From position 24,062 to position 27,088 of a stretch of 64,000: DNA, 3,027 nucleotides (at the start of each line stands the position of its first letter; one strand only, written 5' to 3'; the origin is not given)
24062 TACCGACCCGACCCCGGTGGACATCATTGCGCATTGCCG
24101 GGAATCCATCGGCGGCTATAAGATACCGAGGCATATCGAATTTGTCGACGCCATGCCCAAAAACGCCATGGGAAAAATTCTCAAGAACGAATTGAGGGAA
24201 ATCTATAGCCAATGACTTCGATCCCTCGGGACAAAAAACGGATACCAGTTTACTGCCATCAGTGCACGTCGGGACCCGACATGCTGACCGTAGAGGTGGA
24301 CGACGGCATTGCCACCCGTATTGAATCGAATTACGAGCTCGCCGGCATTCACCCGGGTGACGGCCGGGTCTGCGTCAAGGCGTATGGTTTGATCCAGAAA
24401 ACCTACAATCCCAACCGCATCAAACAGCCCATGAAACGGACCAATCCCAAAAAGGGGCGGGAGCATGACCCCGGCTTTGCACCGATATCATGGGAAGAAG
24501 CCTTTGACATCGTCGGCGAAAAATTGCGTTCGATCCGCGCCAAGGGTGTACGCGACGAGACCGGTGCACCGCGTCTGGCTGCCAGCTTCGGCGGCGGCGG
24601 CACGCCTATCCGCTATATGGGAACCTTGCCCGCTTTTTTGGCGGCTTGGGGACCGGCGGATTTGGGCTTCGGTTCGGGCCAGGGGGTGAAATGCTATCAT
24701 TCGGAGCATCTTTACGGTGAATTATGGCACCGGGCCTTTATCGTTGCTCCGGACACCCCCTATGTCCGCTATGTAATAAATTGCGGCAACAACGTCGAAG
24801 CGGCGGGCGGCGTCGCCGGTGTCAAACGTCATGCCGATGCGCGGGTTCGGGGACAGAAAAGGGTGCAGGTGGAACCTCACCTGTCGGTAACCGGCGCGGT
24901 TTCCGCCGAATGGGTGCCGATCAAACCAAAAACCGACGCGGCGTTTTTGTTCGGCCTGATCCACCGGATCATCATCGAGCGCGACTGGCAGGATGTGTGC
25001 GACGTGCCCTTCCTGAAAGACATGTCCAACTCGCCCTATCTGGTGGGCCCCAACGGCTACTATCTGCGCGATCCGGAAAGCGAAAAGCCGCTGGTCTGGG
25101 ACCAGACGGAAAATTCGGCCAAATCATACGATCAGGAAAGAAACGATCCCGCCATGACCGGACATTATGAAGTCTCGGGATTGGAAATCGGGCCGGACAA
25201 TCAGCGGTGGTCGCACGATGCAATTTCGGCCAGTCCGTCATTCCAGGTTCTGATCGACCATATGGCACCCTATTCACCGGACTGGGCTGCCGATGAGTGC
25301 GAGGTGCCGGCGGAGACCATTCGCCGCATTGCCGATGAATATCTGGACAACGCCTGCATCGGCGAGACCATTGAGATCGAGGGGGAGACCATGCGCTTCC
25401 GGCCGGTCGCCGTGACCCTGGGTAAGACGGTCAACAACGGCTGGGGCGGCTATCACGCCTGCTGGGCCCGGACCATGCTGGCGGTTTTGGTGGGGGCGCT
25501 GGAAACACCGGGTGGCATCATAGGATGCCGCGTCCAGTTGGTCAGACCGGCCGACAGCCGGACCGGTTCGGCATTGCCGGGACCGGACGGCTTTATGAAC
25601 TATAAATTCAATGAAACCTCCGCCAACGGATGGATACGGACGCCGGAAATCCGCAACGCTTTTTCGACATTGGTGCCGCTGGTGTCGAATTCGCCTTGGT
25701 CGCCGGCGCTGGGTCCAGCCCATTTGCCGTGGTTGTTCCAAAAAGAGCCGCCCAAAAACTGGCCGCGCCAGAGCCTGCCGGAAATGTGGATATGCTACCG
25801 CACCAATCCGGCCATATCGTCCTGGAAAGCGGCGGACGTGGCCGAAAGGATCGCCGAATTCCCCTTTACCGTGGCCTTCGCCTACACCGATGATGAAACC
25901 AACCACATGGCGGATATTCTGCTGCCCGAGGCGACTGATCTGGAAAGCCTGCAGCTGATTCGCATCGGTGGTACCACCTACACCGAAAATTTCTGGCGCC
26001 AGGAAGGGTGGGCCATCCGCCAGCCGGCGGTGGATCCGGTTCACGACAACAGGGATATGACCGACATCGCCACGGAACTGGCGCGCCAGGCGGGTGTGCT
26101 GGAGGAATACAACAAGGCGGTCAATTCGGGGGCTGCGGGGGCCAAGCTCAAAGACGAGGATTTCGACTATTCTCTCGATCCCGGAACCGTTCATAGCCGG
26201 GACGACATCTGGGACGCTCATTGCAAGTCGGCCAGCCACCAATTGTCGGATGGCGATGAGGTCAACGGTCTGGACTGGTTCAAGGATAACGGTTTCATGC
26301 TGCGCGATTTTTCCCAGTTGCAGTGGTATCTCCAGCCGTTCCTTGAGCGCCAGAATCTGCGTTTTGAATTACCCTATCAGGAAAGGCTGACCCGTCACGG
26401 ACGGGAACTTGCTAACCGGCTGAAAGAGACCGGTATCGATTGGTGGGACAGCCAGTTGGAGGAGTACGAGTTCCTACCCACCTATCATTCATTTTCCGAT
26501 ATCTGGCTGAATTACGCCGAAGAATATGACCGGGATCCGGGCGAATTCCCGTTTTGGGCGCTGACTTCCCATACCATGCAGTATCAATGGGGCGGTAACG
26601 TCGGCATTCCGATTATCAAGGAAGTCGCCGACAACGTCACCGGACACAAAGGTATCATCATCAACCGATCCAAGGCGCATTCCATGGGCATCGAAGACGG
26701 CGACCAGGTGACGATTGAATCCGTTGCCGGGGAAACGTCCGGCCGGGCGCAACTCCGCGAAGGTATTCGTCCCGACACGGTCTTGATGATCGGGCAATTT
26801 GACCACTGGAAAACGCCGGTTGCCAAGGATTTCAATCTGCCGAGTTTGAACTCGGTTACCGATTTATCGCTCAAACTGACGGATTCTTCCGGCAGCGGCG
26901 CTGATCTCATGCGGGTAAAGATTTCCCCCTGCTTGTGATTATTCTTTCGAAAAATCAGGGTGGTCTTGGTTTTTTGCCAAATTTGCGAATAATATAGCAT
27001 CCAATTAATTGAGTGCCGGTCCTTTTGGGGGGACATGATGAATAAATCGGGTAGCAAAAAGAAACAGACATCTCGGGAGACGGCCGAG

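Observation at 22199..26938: Acyl-CoA synthetase translationally coupled to a stand-alone cytoplasmic molybdopterin oxidoreductase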

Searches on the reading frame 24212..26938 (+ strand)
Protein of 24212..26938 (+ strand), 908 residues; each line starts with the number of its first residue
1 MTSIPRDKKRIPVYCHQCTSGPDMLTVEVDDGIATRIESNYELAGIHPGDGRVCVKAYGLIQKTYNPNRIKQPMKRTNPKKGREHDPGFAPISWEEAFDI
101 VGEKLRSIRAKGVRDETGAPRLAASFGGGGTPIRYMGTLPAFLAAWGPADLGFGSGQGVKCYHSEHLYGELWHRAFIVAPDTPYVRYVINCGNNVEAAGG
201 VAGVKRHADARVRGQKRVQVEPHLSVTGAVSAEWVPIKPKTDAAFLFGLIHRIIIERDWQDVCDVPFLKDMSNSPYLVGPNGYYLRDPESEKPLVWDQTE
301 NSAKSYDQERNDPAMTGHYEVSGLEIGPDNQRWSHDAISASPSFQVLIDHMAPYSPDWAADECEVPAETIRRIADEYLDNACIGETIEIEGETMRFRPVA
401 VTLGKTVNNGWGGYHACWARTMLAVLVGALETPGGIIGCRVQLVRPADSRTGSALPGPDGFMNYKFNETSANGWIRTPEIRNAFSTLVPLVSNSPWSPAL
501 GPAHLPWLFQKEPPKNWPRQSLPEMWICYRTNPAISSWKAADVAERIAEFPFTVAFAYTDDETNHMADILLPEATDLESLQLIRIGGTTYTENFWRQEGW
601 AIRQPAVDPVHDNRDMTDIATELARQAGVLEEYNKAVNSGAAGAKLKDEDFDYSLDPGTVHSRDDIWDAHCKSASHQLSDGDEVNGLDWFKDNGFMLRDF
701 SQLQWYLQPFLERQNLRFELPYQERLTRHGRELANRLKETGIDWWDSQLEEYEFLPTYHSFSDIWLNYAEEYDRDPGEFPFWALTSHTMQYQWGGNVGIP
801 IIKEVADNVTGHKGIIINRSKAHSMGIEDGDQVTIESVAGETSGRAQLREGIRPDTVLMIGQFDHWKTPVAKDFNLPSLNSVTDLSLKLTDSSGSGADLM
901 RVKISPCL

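Call 6: search_protein_families(library=pfam, proteins=[window:24212-26938:+])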
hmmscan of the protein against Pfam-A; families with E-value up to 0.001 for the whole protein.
window:24212-26938:+ (908 aa): 2 families
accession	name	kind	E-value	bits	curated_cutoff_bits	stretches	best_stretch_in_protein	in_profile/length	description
PF00384.28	Molybdopterin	-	1.3e-17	64.4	24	1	69-625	1-352/353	Molybdopterin oxidoreductase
PF01568.27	Molydop_binding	-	4.5e-09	36.8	26.8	1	813-870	30-83/110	Molydopterin dinucleotide binding domain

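Call 7: search_protein_families(library=ncbifam, proteins=[window:24212-26938:+])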
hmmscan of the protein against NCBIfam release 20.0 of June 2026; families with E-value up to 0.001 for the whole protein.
window:24212-26938:+ (908 aa): 20 families
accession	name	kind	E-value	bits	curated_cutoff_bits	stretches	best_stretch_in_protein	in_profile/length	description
NF012032.0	PRK15488.1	equivalog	5.2e-43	147.1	694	4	7-258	40-271/759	thiosulfate reductase PhsA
TIGR02166.1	dmsA_ynfE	subfamily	4.5e-32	111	777.7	1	25-268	59-295/794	DMSO/selenate family reductase complex A subunit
NF041714.1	arsenate_red_ArrA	equivalog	1.9e-31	109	1600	2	11-112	51-148/848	arsenate respiratory reductase molybdopterin-containing subunit ArrA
NF041783.2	mnquin_red_QrcB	equivalog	3.6e-29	101.5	440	2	9-270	51-294/695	menaquinone reductase molybdopterin-binding-like subunit QrcB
TIGR03479.1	DMSO_red_II_alp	subfamily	1.8e-24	85.9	984.75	1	7-379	55-423/913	molybdopterin-dependent oxidoreductase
TIGR01591.1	Fdh-alpha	equivalog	4.5e-17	61.4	666.25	1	14-115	2-91/672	formate dehydrogenase subunit alpha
TIGR00509.1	bisC_fam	subfamily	1.8e-16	59.6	1017.55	0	210-257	200-248/772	molybdopterin guanine dinucleotide-containing S/N-oxide reductase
NF047855.1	AssmNtatRedNasC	equivalog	1.3e-15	56.8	1100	1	49-115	57-115/708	assimilatory nitrate reductase catalytic subunit NasC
NF011566.1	PRK14990.1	exception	1.6e-14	52.9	1600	1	40-268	92-315/814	dimethylsulfoxide reductase subunit A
NF041884.1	selenate_YnfF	exception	9.4e-14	50.2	1650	1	52-269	88-296/798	selenate/tellurate reductase subunit YnfF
NF041885.1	selenate_YnfE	exception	4.1e-12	44.7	1675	1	50-269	89-303/805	selenate/tellurate reductase subunit YnfE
TIGR01706.1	NAPA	equivalog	1.1e-11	43.8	930.55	1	15-113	47-141/830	periplasmic nitrate reductase subunit alpha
NF010055.0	PRK13532.1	equivalog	4.3e-11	41.8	904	1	50-109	78-136/830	nitrate reductase catalytic subunit NapA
NF011567.1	PRK14991.1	equivalog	1.3e-10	39.7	1750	1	177-437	277-537/1022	tetrathionate reductase subunit TtrA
NF041513.1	formate_DH_Act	exception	2.7e-10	38.7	1400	1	188-385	216-429/1067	formate dehydrogenase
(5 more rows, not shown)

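Call 8: search_solved_structures(query=window:24212-26938:+, max_evalue=0.001, show_alignments=2)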
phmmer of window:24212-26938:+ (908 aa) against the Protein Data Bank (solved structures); distinct sequences matched with E-value up to 0.001: 17.
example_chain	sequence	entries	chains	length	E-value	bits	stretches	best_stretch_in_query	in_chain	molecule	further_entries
6cz7_A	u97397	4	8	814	8e-25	90.3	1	13-110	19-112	ArrA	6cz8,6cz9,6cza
2vpw_A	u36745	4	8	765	3.5e-19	71.6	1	49-257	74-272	THIOSULFATE REDUCTASE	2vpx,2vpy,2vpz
9vap_A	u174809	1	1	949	2.8e-11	45.4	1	9-262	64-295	Formate dehydrogenase molybdopterin-binding subunit FdhA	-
7l5i_A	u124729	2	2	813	3.9e-10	41.7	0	65-258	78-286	Trimethylamine-N-oxide reductase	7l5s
1eu1_A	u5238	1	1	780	9.8e-07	30.4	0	57-109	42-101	DIMETHYL SULFOXIDE REDUCTASE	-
2e7z_A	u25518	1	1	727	1.5e-06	29.8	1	50-257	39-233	Acetylene hydratase Ahy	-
1ogy_A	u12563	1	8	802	5.1e-06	28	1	49-129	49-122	PERIPLASMIC NITRATE REDUCTASE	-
7b04_B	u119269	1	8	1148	6.8e-06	27.6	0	208-279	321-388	Nitrite oxidoreductase subunit A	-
7qv7_S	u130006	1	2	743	2.5e-05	25.7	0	37-111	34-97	Hydrogen dependent carbon dioxide reductase subunit FdhF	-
9pxt_A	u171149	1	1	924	2.8e-05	25.6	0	14-106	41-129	Periplasmic nitrate reductase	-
2ivf_A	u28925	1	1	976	5.2e-05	24.7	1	54-378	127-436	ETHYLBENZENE DEHYDROGENASE ALPHA-SUBUNIT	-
2nya_A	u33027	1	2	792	6.3e-05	24.4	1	51-112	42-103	Periplasmic nitrate reductase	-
7bkb_D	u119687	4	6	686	0.00034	22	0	11-110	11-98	Formate dehydrogenase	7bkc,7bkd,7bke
2jim_A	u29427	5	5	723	0.00045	21.6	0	7-107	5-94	PERIPLASMIC NITRATE REDUCTASE | PROTEIN (PERIPLASMIC NITRATE REDUCTASE)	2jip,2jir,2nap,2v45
4ydd_A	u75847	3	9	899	0.00054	21.3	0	7-281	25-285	DMSO reductase family type II enzyme, molybdopterin subunit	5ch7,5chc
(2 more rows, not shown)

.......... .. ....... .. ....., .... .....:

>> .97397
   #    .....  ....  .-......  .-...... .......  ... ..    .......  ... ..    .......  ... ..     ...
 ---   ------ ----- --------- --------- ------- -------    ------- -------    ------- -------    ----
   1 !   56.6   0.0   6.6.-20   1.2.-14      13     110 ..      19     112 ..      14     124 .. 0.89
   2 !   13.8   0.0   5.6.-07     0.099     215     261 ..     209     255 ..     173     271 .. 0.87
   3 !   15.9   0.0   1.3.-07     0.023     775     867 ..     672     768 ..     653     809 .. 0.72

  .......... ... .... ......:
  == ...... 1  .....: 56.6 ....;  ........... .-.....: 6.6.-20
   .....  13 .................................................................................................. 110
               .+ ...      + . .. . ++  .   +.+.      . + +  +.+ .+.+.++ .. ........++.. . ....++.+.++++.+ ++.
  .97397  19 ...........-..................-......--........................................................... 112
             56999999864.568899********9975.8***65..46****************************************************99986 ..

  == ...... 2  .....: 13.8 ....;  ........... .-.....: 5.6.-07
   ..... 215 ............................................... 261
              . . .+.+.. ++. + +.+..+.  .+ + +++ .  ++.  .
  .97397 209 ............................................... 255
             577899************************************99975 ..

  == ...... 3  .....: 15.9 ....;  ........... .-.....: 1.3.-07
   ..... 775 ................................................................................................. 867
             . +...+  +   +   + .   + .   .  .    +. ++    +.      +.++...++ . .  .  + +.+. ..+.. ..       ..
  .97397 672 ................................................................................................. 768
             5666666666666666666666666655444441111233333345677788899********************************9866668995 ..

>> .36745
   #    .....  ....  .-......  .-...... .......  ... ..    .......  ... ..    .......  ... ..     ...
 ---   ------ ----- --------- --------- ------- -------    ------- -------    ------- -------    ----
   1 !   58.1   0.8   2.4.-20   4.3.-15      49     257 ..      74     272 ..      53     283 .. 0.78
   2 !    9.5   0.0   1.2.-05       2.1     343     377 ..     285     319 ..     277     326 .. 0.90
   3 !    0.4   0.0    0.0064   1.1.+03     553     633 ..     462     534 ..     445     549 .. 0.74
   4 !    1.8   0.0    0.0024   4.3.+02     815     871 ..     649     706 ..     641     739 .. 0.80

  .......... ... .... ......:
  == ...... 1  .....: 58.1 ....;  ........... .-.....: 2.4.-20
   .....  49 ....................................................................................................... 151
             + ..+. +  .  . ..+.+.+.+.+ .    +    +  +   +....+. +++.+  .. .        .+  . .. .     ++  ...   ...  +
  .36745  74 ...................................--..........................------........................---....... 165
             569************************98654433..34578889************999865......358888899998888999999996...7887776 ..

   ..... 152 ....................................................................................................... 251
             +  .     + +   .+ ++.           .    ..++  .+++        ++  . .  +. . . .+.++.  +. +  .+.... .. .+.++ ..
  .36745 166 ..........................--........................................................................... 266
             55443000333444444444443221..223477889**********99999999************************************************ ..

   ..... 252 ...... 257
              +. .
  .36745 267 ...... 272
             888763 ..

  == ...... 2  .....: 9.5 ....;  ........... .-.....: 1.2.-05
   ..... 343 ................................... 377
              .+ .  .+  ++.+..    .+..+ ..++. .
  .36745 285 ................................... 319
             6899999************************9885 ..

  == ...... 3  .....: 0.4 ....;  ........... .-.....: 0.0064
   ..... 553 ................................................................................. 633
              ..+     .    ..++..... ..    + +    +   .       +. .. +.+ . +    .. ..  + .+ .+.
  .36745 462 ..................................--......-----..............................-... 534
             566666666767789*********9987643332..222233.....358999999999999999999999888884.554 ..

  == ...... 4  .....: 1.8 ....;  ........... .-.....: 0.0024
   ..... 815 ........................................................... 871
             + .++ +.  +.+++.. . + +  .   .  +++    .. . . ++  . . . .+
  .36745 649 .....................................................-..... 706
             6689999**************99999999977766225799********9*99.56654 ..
